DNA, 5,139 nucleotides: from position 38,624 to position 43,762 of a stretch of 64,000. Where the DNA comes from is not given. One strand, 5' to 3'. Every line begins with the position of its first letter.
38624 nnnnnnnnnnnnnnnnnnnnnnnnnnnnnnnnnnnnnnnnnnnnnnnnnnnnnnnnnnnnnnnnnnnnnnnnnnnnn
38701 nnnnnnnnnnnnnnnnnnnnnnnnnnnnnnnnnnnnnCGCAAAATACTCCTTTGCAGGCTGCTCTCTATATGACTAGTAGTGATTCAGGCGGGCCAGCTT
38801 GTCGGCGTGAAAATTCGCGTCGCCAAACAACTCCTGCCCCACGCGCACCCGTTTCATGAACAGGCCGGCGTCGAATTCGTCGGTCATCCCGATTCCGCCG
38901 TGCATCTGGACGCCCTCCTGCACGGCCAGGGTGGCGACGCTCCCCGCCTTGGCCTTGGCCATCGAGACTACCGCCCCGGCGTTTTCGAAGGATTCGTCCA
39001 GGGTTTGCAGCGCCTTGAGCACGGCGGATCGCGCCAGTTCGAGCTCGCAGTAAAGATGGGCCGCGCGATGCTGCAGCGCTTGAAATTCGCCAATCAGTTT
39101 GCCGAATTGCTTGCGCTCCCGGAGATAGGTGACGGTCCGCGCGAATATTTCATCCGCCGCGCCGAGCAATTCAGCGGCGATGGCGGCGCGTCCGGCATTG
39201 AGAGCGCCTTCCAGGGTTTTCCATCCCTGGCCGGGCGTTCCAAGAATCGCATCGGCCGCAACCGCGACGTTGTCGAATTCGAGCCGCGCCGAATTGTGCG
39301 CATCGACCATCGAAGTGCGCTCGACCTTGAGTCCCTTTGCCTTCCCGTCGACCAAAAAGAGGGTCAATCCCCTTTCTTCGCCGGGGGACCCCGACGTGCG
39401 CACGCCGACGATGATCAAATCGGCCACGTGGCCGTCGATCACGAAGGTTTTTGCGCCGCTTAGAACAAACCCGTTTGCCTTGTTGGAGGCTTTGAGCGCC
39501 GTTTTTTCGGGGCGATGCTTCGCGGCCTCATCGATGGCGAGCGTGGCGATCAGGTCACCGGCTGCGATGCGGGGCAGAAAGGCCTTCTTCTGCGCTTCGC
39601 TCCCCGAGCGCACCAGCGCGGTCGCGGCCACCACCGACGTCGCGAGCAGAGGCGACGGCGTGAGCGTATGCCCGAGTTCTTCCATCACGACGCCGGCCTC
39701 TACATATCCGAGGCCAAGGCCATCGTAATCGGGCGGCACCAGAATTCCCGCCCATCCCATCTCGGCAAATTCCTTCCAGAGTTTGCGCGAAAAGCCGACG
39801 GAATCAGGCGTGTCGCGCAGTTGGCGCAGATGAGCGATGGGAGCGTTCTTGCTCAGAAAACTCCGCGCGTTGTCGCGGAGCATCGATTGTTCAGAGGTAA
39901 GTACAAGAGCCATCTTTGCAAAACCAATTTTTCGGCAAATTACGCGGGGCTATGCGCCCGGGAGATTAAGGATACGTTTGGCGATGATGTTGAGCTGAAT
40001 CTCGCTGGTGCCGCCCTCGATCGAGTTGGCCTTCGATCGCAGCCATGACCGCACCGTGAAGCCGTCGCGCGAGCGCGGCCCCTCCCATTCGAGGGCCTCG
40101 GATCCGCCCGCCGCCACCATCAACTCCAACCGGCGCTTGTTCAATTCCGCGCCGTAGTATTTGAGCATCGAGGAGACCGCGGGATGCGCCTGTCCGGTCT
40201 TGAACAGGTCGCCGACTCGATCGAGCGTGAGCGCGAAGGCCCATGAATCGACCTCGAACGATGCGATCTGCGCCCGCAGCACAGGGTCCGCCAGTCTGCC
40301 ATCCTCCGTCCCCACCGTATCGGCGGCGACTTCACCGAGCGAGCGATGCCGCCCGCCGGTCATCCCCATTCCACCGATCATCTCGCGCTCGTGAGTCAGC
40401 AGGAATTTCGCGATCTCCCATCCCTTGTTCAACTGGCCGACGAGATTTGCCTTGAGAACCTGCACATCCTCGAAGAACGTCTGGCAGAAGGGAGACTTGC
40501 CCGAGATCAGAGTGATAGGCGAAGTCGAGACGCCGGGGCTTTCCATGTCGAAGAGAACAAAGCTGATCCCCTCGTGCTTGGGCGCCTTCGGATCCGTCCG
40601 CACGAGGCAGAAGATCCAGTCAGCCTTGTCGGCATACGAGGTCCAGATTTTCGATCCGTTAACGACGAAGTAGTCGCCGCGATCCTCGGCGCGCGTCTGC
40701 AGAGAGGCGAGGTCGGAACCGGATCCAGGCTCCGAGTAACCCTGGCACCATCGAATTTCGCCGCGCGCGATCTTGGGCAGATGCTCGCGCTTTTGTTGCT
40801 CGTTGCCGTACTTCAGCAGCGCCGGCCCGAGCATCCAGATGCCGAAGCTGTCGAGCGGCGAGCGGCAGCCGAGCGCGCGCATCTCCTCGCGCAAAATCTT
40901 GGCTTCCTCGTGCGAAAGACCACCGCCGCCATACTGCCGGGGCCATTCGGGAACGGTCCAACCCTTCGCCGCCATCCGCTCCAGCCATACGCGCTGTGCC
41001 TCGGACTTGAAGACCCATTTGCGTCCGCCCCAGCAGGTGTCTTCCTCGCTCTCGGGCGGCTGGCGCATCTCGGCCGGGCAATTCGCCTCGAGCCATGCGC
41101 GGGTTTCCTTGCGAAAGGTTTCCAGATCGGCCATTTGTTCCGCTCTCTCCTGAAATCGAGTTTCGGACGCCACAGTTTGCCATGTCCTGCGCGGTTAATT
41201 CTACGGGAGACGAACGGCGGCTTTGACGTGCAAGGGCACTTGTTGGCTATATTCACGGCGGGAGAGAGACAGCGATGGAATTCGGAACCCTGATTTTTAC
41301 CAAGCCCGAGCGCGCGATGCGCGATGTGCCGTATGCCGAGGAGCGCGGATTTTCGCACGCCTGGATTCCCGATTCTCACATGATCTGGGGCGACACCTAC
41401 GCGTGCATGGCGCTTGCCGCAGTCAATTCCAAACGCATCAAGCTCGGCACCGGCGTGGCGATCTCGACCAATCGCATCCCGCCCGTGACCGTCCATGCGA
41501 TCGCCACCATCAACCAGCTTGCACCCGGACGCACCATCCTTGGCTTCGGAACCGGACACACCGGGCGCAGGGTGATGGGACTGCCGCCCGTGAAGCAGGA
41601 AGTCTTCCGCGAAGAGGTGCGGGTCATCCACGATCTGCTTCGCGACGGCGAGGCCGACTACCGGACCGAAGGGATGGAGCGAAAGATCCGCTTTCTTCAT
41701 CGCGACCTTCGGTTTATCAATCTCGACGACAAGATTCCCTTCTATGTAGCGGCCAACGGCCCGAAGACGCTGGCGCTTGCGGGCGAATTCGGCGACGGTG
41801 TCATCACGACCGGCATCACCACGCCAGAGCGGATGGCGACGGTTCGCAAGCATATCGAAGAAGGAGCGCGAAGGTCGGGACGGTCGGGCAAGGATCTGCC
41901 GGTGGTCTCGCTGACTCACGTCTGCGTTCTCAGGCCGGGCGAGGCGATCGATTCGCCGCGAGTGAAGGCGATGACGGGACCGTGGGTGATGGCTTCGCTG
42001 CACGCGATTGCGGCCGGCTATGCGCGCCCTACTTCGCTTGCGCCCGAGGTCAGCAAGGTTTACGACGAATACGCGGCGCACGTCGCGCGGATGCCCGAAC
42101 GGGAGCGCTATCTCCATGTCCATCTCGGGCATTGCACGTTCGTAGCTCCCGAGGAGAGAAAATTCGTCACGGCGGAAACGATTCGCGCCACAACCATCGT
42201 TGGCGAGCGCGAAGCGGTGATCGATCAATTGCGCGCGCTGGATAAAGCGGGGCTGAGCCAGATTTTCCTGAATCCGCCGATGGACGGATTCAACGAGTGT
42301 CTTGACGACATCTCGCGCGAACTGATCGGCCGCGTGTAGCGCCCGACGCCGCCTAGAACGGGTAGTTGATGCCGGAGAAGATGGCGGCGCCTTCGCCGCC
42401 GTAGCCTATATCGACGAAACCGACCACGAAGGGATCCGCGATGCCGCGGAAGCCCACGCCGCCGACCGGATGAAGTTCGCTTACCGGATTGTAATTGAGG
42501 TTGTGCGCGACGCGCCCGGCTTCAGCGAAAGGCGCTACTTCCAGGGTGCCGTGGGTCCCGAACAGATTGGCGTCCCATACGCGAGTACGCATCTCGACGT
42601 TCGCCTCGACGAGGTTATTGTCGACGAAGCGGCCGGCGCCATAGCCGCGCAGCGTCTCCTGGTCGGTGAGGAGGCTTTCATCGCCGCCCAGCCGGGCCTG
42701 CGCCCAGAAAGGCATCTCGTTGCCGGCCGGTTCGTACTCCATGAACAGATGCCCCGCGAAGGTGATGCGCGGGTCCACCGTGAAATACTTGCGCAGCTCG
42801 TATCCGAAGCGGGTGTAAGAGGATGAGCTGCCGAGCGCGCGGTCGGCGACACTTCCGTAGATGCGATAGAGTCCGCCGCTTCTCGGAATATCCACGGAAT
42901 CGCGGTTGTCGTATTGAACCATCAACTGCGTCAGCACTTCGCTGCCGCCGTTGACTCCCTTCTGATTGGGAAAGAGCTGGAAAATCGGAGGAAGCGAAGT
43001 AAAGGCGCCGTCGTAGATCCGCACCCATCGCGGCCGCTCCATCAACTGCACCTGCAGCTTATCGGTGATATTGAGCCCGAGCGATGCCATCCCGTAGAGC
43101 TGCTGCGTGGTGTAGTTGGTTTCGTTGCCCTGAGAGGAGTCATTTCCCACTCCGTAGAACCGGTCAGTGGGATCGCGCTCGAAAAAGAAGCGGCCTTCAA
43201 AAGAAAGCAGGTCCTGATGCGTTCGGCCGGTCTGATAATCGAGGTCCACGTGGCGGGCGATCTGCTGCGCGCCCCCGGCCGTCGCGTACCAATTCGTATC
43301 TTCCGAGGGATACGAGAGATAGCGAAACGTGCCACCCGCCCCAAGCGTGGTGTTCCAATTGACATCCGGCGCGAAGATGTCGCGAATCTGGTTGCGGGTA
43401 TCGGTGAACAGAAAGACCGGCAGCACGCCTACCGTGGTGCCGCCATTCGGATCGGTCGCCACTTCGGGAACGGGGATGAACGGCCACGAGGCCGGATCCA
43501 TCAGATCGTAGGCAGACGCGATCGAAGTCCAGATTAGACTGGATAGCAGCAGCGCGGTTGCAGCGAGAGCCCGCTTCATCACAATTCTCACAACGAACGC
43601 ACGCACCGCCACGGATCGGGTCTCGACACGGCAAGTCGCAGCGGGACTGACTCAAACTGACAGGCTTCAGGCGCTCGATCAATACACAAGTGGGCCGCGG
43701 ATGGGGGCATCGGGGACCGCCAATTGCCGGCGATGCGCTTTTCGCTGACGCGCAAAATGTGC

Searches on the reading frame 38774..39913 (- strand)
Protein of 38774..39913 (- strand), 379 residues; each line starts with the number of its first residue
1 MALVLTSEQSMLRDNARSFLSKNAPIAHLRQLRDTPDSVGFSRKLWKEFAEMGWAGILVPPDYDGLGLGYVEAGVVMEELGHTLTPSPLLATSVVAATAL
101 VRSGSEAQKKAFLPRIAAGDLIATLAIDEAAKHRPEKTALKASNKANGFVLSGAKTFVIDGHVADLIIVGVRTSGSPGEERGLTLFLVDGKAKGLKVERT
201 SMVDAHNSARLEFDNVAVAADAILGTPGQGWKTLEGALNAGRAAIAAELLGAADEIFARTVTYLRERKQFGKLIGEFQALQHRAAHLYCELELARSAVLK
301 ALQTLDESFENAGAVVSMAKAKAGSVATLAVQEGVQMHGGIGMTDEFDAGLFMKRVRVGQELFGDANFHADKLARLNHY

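Call 63: search_protein_families(library=pfam, proteins=[window:38774-39913:-], max_evalue=0.000001)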
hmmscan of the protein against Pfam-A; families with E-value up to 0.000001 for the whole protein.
window:38774-39913:- (379 aa): 4 families
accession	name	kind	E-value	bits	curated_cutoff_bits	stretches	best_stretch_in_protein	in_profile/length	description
PF00441.29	Acyl-CoA_dh_1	-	3.1e-32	112.2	22.4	1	228-375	1-147/150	Acyl-CoA dehydrogenase, C-terminal domain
PF02771.21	Acyl-CoA_dh_N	-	8.2e-26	91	22.9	1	6-120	1-113/113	Acyl-CoA dehydrogenase, N-terminal domain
PF02770.24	Acyl-CoA_dh_M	-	2.7e-12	47.1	33.3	1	138-216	18-97/97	Acyl-CoA dehydrogenase, middle domain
PF08028.16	Acyl-CoA_dh_2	-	8e-07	29.9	22.7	1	244-345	2-112/134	Acyl-CoA dehydrogenase, C-terminal domain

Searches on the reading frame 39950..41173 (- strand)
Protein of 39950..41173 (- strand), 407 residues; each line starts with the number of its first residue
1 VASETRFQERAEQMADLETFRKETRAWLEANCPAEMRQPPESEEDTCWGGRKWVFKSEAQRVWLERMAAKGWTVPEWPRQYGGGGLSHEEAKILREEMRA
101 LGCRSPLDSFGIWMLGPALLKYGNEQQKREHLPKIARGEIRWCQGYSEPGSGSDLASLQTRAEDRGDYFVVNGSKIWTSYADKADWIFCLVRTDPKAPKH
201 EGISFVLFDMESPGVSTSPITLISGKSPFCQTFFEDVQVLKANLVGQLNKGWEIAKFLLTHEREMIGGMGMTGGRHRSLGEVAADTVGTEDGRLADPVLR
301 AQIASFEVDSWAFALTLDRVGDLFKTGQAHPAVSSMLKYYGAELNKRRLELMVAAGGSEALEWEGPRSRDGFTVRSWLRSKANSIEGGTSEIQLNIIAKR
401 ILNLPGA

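Call 63: search_protein_families(library=pfam, proteins=[window:39950-41173:-], max_evalue=0.000001)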
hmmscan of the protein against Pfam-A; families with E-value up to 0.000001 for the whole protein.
window:39950-41173:- (407 aa): 3 families
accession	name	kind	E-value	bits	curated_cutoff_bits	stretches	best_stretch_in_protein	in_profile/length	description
PF00441.29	Acyl-CoA_dh_1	-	8.4e-19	68.6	22.4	1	249-402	1-150/150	Acyl-CoA dehydrogenase, C-terminal domain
PF02770.24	Acyl-CoA_dh_M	-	1.6e-18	67.1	33.3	1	143-237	1-97/97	Acyl-CoA dehydrogenase, middle domain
PF02771.21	Acyl-CoA_dh_N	-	3.2e-14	53.7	22.9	1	57-139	30-113/113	Acyl-CoA dehydrogenase, N-terminal domain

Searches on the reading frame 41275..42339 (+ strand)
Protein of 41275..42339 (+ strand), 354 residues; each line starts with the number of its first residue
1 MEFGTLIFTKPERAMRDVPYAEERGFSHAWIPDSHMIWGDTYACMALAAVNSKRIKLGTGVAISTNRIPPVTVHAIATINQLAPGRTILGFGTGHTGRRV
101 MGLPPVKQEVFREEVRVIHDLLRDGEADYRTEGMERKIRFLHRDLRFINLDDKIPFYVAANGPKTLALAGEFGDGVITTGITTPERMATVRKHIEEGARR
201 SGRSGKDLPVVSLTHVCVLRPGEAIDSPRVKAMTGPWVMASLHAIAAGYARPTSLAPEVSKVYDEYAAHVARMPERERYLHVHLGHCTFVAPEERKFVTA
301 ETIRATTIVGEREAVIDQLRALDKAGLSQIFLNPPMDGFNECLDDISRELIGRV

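Call 63: search_protein_families(library=pfam, proteins=[window:41275-42339:+], max_evalue=0.000001)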
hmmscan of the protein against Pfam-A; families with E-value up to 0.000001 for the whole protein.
window:41275-42339:+ (354 aa): 1 family
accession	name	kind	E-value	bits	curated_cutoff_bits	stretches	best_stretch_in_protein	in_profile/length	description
PF00296.26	Bac_luciferase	-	3.8e-41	141.9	27.9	1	12-328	23-313/314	Luciferase-like monooxygenase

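Call 68: search_protein_families(library=ncbifam, proteins=[window:41275-42339:+], max_evalue=0.00001)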
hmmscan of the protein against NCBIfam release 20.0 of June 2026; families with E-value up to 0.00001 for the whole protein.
window:41275-42339:+ (354 aa): 23 families
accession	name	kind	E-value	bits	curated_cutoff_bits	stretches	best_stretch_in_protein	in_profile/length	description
TIGR03555.1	F420_mer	equivalog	2.7e-37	128.9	348.7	1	14-218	14-214/325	5,10-methylenetetrahydromethanopterin reductase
TIGR03842.1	F420_CPS_4043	hypoth_equivalog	1.3e-32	113.2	295.45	1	9-351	10-326/329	TIGR03842 family LLM class F420-dependent oxidoreductase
NF002619.0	PRK02271.1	equivalog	5.2e-32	111.4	276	1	17-219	19-216/329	5,10-methylenetetrahydromethanopterin reductase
TIGR03619.1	F420_Rv2161c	subfamily_domain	4e-22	79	166.9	1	39-213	44-217/247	TIGR03619 family F420-dependent LLM class oxidoreductase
TIGR03564.1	F420_MSMEG_4879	subfamily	7.6e-22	78.2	234.25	1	17-218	4-200/265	TIGR03564 family F420-dependent LLM class oxidoreductase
TIGR03857.1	F420_MSMEG_2249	hypoth_equivalog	3.1e-20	72.7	218.4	1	9-220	11-219/329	TIGR03857 family LLM class F420-dependent oxidoreductase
TIGR03559.1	F420_Rv3520c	subfamily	2.7e-19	69.4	335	1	11-332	12-324/325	LLM class F420-dependent oxidoreductase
TIGR04465.1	ArgArg_F420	equivalog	7.5e-16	58.1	470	1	15-206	63-260/364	F420-dependent hydroxymycolic acid dehydrogenase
TIGR03841.1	F420_Rv3093c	subfamily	4.2e-15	55.9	213.65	1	16-222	14-211/298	LLM class F420-dependent oxidoreductase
TIGR03557.1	F420_G6P_family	subfamily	5.1e-15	55.4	210.4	1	11-204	12-202/316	TIGR03557 family F420-dependent LLM class oxidoreductase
TIGR03560.1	F420_Rv1855c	subfamily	6.1e-15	55.6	231.4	1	39-206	50-220/227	TIGR03560 family F420-dependent LLM class oxidoreductase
TIGR03617.1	F420_MSMEG_2256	subfamily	1.7e-14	53.5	278.15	1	21-217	4-204/318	TIGR03617 family F420-dependent LLM class oxidoreductase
TIGR03554.1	F420_G6P_DH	equivalog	1e-12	47.8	420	1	43-208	54-223/331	glucose-6-phosphate dehydrogenase (coenzyme-F420)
TIGR03854.1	F420_MSMEG_3544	hypoth_equivalog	1.1e-12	47.9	295.6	1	40-204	42-204/290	TIGR03854 family LLM class F420-dependent oxidoreductase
TIGR03621.1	F420_MSMEG_2516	subfamily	1.3e-12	47.5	213.15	1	18-186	20-183/295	TIGR03621 family F420-dependent LLM class oxidoreductase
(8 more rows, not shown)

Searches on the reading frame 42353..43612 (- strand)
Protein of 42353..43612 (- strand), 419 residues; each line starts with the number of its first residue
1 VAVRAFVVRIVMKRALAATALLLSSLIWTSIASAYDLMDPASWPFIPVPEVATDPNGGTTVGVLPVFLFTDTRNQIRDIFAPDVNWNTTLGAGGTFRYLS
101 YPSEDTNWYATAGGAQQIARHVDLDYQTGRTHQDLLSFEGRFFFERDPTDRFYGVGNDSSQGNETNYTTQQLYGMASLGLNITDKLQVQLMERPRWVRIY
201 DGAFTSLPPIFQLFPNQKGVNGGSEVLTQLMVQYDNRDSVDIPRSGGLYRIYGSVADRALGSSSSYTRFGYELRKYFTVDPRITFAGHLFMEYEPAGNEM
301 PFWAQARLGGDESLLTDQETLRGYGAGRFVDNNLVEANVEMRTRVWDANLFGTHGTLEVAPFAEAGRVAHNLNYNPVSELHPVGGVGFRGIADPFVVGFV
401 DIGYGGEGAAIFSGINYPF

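Call 63: search_protein_families(library=pfam, proteins=[window:42353-43612:-], max_evalue=0.000001)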
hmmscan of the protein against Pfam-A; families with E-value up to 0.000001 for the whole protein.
window:42353-43612:- (419 aa): 1 family
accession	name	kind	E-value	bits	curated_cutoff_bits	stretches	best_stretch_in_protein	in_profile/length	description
PF01103.29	Omp85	-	1.9e-17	64.2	24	1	116-372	16-265/325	Omp85 superfamily domain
